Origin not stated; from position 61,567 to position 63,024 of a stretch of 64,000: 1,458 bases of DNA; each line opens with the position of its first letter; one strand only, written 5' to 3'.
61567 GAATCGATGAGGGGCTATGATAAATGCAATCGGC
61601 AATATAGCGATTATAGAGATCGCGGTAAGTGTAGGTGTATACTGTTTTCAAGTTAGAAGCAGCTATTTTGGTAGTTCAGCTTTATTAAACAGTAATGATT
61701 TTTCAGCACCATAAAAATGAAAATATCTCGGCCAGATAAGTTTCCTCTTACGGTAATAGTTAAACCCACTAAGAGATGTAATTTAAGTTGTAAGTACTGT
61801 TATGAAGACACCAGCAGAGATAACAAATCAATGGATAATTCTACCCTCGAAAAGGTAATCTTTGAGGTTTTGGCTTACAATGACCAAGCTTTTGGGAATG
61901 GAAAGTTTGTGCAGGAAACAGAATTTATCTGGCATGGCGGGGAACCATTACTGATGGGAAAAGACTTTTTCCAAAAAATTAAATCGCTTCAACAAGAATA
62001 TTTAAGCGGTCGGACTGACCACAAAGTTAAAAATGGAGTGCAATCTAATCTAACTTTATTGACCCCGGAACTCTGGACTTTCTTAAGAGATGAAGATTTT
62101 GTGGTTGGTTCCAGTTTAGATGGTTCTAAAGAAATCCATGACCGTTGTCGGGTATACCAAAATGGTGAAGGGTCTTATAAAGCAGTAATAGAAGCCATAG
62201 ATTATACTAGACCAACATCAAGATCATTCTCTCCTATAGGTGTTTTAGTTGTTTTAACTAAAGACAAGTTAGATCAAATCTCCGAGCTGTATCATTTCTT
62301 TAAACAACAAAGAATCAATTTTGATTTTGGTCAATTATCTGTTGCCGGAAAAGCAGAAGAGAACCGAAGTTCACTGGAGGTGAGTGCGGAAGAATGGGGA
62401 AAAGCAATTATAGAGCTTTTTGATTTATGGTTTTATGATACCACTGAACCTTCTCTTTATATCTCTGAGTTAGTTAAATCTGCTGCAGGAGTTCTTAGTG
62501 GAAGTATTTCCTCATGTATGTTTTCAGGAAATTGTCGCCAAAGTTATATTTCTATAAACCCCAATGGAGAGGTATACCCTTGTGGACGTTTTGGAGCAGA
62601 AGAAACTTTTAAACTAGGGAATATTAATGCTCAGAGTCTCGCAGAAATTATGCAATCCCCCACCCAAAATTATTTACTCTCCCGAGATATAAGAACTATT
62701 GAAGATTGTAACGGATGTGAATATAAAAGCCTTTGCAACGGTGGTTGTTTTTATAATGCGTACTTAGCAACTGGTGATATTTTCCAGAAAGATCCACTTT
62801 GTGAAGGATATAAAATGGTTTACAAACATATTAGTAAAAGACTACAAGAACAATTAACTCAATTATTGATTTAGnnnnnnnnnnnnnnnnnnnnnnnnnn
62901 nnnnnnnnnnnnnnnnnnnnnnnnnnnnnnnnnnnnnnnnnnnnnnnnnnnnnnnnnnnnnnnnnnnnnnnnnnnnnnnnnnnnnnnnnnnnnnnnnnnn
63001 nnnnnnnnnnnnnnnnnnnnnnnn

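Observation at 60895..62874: Putative archaeal RiPP-like cluster: three small ORFs followed by a radical-SAM/SPASM maturase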

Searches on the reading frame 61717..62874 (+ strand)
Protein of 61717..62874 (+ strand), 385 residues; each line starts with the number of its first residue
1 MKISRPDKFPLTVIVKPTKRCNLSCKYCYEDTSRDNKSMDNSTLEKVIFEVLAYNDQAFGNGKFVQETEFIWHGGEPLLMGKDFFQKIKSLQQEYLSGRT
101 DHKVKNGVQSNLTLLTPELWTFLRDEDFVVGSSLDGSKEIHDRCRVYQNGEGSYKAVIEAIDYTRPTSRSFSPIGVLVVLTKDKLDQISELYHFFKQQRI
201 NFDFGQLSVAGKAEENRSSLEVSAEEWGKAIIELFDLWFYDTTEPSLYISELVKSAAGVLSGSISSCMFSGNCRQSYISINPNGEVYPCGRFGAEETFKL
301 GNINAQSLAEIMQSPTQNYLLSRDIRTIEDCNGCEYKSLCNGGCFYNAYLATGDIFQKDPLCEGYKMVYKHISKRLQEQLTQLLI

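Call 3: search_protein_families(library=pfam, proteins=[window:61717-62874:+], max_evalue=1)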
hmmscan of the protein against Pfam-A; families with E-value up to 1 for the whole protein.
window:61717-62874:+ (385 aa): 3 families
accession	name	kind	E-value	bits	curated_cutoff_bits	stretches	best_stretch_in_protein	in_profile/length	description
PF13186.11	SPASM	-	5.6e-12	46.2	21.5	1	274-335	4-67/67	Iron-sulfur cluster-binding domain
PF04055.27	Radical_SAM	-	1.5e-11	45.1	29.5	1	16-187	2-158/166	Radical SAM superfamily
PF13353.11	Fer4_12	-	0.00015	22.5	22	1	19-139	13-122/137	4Fe-4S single cluster domain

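Call 4: search_protein_families(library=ncbifam, proteins=[window:61717-62874:+], max_evalue=1)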
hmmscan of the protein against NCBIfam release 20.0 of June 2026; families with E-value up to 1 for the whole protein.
window:61717-62874:+ (385 aa): 76 families (the best 25 are shown)
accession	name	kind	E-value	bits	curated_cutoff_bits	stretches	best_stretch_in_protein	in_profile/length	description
NF041298.1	rSAM_mat_DynA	equivalog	5.3e-99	331.6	450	1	12-378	2-355/356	dynobactin maturation radical SAM/SPASM protein DynA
TIGR03942.1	sulfatase_rSAM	equivalog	8.7e-74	248.7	349.45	1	13-378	2-359/363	anaerobic sulfatase maturase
NF041300.1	rSAM_mat_DarW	exception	1.5e-50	172.3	650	1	11-378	41-400/415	radical SAM/SPASM peptide maturase DarW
TIGR04083.1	rSAM_pep_methan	hypoth_equivalog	7.1e-50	169.9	300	1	13-381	2-348/376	TIGR04083 family peptide-modifying radical SAM enzyme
NF010308.0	PRK13745.1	equivalog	1e-47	163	484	1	6-374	8-383/412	anaerobic sulfatase-maturation protein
NF010321.0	PRK13758.1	equivalog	1.9e-47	162.2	441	1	10-376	3-362/370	anaerobic sulfatase-maturase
NF038005.1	rSAM_mat_DarE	equivalog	1.7e-44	152.3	650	1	11-364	74-420/432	darobactin maturation radical SAM/SPASM protein DarE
TIGR04163.1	rSAM_cobopep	equivalog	3.7e-42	144.6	375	1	10-368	63-411/428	peptide-modifying radical SAM enzyme CbpB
NF047865.1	rSAM_PapB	equivalog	7.3e-42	143.8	340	1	18-356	10-328/330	PapB family radical SAM/SPASM ranthipeptide maturase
NF041707.1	rSAM_YhhB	equivalog_domain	5.1e-41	140.8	445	1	12-379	3-368/369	cyclophane-forming radical SAM/SPASM peptide maturase YhhB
TIGR04261.1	rSAM_GlyRichRpt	subfamily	1.6e-36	126.1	310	2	15-201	1-179/363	cyclophane-forming radical SAM/SPASM peptide maturase GrrM/OscB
TIGR03978.1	rSAM_paired_1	equivalog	3.8e-35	121.5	370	1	5-379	77-454/466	His-Xaa-Ser system radical SAM maturase HxsB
TIGR03906.1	quino_hemo_SAM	equivalog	2e-33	115.7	453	1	7-357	89-427/467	quinohemoprotein amine dehydrogenase maturation protein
NF041718.1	rSAM_phane_AMC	equivalog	1.3e-31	109.9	425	2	11-197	6-177/362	cyclophane-forming radical SAM peptide maturase AmcB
NF040492.1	not_ScfB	exception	3.3e-31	108.7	855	1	16-373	100-442/450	ScfB-related radical SAM/SPASM orphan maturase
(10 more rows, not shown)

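Call 8: find_homologous_proteins(query=window:61717-62874:+, max_evalue=1e-10)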
Query window:61717-62874:+ (385 aa): 319 proteins with E <= 1e-10 among 3976 candidates; the best 120 are listed.
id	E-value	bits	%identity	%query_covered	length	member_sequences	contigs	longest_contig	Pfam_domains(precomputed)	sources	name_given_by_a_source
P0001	1.7e-262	888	100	100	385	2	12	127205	PF13186.12,PF04055.28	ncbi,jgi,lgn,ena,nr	ncbi:MAG TPA: radical SAM protein [Candidatus Nanoarchaeia archaeon]|nr:radical SAM protein [Candida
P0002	1.7e-147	510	56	97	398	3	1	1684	PF13186.12,PF04055.28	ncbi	-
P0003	2.4e-143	496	55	98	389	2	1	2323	PF13186.12,PF04055.28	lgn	-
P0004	1.6e-136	473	52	99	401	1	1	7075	PF13186.12,PF04055.28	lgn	-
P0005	2.6e-134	466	53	97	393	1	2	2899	PF13186.12,PF04055.28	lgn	-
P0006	1.2e-133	464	51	99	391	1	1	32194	PF13186.12,PF04055.28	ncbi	-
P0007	8.0e-130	451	51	97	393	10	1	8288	PF13186.12,PF04055.28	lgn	-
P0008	3.1e-126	440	51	97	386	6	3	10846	PF13186.12,PF04055.28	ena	-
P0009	1.6e-118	414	49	97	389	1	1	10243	PF13186.12,PF04055.28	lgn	-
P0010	4.1e-97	344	41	96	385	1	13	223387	PF13186.12,PF04055.28,PF13353.12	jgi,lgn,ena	jgi:uncharacterized protein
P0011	7.5e-92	326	43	97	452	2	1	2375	PF13186.12,PF04055.28,PF13353.12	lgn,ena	-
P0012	2.1e-90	322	40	97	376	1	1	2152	PF13186.12,PF04055.28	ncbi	-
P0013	1.7e-88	315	40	97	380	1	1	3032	PF13186.12,PF04055.28,PF13353.12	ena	-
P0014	1.2e-85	306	39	97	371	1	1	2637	PF13186.12,PF04055.28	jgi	-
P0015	3.8e-84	301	40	97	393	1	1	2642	PF13186.12,PF04055.28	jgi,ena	jgi:uncharacterized protein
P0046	6.0e-76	274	38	96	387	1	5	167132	PF13186.12,PF04055.28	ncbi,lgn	ncbi:MAG: radical SAM protein [Candidatus Woesearchaeota archaeon]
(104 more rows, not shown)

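Call 9: find_encoding_contigs(protein=window:61717-62871:+, flank=10000, max_places=10)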
Protein window:61717-62871:+ (385 aa): 21 contigs read that carry it; 5 places shown.
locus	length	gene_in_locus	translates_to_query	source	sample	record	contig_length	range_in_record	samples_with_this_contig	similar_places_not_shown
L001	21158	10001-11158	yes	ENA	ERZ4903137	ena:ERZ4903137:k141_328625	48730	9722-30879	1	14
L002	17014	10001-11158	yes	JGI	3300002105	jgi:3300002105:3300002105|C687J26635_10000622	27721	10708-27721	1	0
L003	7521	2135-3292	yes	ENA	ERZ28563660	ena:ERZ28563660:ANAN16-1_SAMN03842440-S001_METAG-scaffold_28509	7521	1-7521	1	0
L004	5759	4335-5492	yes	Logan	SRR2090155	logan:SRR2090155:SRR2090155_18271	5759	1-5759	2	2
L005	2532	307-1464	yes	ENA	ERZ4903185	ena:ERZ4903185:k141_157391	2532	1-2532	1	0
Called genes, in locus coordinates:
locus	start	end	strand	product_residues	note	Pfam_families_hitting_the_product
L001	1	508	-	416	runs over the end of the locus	-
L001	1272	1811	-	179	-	-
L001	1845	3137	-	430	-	-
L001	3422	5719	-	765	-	PF02359:CDC48_N, PF02933:CDC48_2 (weak), PF05496:RuvB_N (weak), PF13191:AAA_16 (weak), PF00004:AAA, PF17862:AAA_lid_3, PF00004:AAA, PF17862:AAA_lid_3, +29 more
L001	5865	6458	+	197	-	-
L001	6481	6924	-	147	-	-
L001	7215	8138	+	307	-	PF02661:Fic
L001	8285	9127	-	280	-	-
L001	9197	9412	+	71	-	-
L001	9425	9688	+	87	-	-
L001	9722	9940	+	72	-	-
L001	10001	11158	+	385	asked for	PF04055:Radical_SAM, PF13186:SPASM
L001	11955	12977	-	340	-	PF01916:DS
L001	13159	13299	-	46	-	-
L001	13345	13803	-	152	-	-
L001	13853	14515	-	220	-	-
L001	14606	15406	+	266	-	PF01026:TatD_DNase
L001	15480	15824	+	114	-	-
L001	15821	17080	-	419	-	PF04894:Nre_N, PF04895:Nre_C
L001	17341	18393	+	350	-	-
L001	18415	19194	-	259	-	PF05670:NFACT-R_1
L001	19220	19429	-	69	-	-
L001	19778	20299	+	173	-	PF01909:NTP_transf_2 (weak), PF18765:Polbeta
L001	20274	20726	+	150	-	PF05168:HEPN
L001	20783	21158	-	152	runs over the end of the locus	-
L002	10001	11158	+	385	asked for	PF04055:Radical_SAM, PF13186:SPASM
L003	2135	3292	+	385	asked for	PF04055:Radical_SAM, PF13186:SPASM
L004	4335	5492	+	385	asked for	PF04055:Radical_SAM, PF13186:SPASM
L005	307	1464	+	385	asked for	PF04055:Radical_SAM, PF13186:SPASM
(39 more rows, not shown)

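Call 10: find_encoding_contigs(protein=P0006, flank=6000, max_places=3)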
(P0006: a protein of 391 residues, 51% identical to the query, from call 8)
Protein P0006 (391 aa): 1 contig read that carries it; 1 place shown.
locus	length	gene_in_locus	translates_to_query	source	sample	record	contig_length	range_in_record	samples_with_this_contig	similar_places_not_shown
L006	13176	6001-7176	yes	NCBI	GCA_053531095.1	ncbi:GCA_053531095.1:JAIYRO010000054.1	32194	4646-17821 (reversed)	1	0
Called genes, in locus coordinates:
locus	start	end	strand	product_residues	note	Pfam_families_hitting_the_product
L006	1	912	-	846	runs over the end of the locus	PF01624:MutS_I, PF05188:MutS_II, PF05192:MutS_III, PF05190:MutS_IV, PF00488:MutS_V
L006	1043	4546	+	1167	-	-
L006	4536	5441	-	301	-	PF04014:MazE_antitoxin (faint), PF01895:PhoU (faint)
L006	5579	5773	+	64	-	-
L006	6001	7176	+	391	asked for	PF04055:Radical_SAM, PF13186:SPASM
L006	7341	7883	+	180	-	-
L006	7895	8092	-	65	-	PF01194:RNA_pol_N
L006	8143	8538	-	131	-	PF00380:Ribosomal_S9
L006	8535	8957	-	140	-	PF00572:Ribosomal_L13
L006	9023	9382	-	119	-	PF17135:Ribosomal_L18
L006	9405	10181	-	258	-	PF01193:RNA_pol_L, PF01000:RNA_pol_A_bac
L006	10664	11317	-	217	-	PF01479:S4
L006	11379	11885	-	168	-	PF00416:Ribosomal_S13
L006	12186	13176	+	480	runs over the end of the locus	PF00069:Pkinase, PF01636:APH (faint), PF07714:PK_Tyr_Ser-Thr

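Call 11: find_encoding_contigs(protein=P0008, flank=6000, max_places=3)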
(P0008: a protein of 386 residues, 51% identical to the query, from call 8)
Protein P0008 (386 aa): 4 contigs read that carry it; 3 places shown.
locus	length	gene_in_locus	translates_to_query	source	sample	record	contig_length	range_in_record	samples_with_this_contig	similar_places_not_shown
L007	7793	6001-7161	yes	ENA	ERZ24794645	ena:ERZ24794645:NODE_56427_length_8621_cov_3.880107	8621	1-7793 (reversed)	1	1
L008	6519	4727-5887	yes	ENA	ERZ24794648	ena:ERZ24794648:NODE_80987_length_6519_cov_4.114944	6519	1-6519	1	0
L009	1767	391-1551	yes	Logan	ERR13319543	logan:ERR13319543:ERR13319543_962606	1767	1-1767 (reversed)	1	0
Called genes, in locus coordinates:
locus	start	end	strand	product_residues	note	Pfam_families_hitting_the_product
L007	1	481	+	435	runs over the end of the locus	?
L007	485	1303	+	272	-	-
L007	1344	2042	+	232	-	-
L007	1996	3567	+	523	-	-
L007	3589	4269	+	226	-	-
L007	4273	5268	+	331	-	-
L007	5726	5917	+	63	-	-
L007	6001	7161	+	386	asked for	PF04055:Radical_SAM, PF13186:SPASM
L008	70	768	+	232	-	-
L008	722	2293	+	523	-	-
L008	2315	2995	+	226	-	-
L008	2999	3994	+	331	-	-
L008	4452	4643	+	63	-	-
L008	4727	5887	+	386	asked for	PF04055:Radical_SAM, PF13186:SPASM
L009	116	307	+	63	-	-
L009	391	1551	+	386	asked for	PF04055:Radical_SAM, PF13186:SPASM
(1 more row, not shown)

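Call 12: find_encoding_contigs(protein=P0009, flank=6000, max_places=3)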
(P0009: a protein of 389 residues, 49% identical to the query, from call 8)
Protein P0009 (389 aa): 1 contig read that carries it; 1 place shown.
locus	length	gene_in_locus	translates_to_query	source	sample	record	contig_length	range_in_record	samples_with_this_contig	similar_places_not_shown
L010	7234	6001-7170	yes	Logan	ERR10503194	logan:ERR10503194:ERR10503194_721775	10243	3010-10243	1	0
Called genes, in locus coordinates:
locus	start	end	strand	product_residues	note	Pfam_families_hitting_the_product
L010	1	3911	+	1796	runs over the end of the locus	PF00515:TPR_1 (faint), PF07719:TPR_2 (faint), PF13176:TPR_7 (faint), PF13424:TPR_12 (faint), PF13428:TPR_14 (faint), PF14559:TPR_19 (faint), PF02518:HATPase_c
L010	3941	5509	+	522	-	PF00158:Sigma54_activat, PF14532:Sigma54_activ_2, PF07728:AAA_5 (weak), PF25601:AAA_lid_14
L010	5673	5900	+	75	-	-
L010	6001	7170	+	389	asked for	PF04055:Radical_SAM, PF13186:SPASM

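Call 13: find_encoding_contigs(protein=P0007, flank=6000, max_places=3)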
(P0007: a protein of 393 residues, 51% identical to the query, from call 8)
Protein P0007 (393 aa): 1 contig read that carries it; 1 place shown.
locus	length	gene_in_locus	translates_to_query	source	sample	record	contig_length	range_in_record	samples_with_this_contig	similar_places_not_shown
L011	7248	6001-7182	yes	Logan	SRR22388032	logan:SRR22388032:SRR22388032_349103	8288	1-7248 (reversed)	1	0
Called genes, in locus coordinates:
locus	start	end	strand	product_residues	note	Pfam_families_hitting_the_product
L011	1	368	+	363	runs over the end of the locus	PF04542:Sigma70_r2 (faint)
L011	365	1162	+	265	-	PF13646:HEAT_2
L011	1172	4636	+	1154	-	-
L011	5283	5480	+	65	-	-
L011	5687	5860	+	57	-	-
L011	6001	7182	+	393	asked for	PF04055:Radical_SAM, PF13186:SPASM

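Call 14: find_encoding_contigs(protein=P0004, flank=6000, max_places=3)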
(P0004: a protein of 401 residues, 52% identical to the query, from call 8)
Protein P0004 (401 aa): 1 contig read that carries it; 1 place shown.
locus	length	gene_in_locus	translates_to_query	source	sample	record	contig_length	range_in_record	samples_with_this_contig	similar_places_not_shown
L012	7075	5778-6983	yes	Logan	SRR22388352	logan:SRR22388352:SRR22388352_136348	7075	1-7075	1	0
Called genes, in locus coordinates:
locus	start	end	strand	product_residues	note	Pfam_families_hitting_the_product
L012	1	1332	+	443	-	?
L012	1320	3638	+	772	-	PF13875:DUF4202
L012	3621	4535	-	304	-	PF04014:MazE_antitoxin (weak), PF01895:PhoU (faint)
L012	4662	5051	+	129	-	-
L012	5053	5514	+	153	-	PF01936:NYN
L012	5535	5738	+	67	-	-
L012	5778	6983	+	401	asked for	PF04055:Radical_SAM, PF13186:SPASM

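Call 23: find_related_loci(query=A2, collection=genome_contigs, flank=5000)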
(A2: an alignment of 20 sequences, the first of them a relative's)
Query A2 (385 aa) in genome_contigs; peptide patterns used: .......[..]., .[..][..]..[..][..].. (x = any residue, [..] = any of these).
135 stretches matched a pattern; 133 encode a relative of the query (tblastn E <= 1e-3); the best 80 are kept; 80 distinct loci.
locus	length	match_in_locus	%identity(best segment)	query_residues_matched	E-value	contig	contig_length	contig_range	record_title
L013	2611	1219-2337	52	7-380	4e-145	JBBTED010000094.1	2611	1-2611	MAG: Candidatus Firestonebacteria bacterium isolate H52-bin162_1 H52_bin162_1_000000000094, whole genome shotgun sequenc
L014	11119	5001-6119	52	7-380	1e-135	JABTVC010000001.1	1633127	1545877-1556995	MAG: Planctomycetia bacterium isolate H5_AMX3 seq001, whole genome shotgun sequence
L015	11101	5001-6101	39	2-380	2e-88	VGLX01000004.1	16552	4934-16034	MAG: Candidatus Woesearchaeota archaeon isolate M_DeepCast_400m_m2_277 M_DeepCast_400m_m2_277_Ga0194112_10005771, whole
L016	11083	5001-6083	39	2-382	2e-83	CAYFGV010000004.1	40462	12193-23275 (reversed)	MAG TPA_asm: Candidatus Woesearchaeota archaeon isolate ERP003628_co1_282 genome assembly, contig: NODE_250_length_40462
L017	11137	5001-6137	38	8-378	4e-83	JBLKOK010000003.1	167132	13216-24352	MAG: Candidatus Woesearchaeota archaeon isolate MAG.257 NODE_170_length_167132_cov_11.476951, whole genome shotgun seque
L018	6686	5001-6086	38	11-382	2e-82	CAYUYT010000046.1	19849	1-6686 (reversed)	MAG TPA_asm: uncultured Spirochaetia bacterium isolate SRP141376_co5_94 genome assembly, contig: NODE_6591_length_19849_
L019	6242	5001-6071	36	11-379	2e-81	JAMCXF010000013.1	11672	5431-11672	MAG: Candidatus Pacearchaeota archaeon isolate FK_Sedi_B_Bin.435 NODE_22340_length_11672_cov_5.29181, whole genome shotg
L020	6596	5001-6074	38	11-378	3e-80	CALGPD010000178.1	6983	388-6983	MAG TPA_asm: uncultured Spirochaetia bacterium isolate ERR1995158_bin.62_CONCOCT_v1.1_MAG genome assembly, contig: ERZ16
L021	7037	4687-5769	36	11-382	7e-80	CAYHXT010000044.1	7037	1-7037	MAG TPA_asm: uncultured Methanosarcinales archaeon isolate ERP119705_co16_404 genome assembly, contig: NODE_8433_length_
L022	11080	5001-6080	37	3-382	3e-79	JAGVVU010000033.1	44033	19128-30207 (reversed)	MAG: Candidatus Aenigmatarchaeota archaeon isolate RIFCSPLOWO2_01_FULL_48_10 rifcsplowo2_01_scaffold_5109, whole genome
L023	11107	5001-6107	37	11-385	4e-79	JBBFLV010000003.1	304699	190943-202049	MAG: Anaerolineales bacterium isolate Uz-U4-34 NODE_23_length_304699_cov_19.790152, whole genome shotgun sequence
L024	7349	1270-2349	36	3-382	5e-79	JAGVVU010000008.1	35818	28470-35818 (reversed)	MAG: Candidatus Aenigmatarchaeota archaeon isolate RIFCSPLOWO2_01_FULL_48_10 rifcsplowo2_01_scaffold_28685, whole genome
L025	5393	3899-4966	35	11-382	1e-78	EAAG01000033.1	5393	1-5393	MAG TPA_asm: Candidatus Aenigmarchaeota archaeon OceanDNA-a1 DNA, ERS488773_N0020923, whole genome shotgun sequence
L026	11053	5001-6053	36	11-382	9e-79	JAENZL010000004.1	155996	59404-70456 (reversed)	MAG: Methanobacteriota archaeon isolate BM5_bin.6 BM5_bin6_NODE_49_length_155996_cov_282.481041, whole genome shotgun se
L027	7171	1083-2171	38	11-380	4e-77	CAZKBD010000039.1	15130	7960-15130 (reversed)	MAG TPA_asm: uncultured Methanosarcinales archaeon isolate SRP062349_co5_67 genome assembly, contig: NODE_1416_length_15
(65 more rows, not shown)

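Call 37: search_solved_structures(query=window:61717-62871:+, max_evalue=0.001, show_alignments=1)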
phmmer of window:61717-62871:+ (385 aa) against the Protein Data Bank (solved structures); distinct sequences matched with E-value up to 0.001: 6.
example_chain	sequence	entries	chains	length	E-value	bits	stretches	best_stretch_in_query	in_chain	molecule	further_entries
4k37_A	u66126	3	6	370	9.7e-38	133.4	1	10-376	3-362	Anaerobic sulfatase-maturating enzyme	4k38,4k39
4k36_A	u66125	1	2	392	1.1e-37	133.2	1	10-376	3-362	Anaerobic sulfatase-maturating enzyme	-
5wgg_A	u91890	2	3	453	8.5e-22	80.9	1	19-355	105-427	Radical SAM domain protein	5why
9gm3_A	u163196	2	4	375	4.8e-20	75.2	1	13-380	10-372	ChlB radical SAM domain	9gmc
6c8v_A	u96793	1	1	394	4.3e-05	25.9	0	271-363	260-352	Coenzyme PQQ synthesis protein E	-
5v1q_A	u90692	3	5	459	0.00028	23.3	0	272-363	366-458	Radical SAM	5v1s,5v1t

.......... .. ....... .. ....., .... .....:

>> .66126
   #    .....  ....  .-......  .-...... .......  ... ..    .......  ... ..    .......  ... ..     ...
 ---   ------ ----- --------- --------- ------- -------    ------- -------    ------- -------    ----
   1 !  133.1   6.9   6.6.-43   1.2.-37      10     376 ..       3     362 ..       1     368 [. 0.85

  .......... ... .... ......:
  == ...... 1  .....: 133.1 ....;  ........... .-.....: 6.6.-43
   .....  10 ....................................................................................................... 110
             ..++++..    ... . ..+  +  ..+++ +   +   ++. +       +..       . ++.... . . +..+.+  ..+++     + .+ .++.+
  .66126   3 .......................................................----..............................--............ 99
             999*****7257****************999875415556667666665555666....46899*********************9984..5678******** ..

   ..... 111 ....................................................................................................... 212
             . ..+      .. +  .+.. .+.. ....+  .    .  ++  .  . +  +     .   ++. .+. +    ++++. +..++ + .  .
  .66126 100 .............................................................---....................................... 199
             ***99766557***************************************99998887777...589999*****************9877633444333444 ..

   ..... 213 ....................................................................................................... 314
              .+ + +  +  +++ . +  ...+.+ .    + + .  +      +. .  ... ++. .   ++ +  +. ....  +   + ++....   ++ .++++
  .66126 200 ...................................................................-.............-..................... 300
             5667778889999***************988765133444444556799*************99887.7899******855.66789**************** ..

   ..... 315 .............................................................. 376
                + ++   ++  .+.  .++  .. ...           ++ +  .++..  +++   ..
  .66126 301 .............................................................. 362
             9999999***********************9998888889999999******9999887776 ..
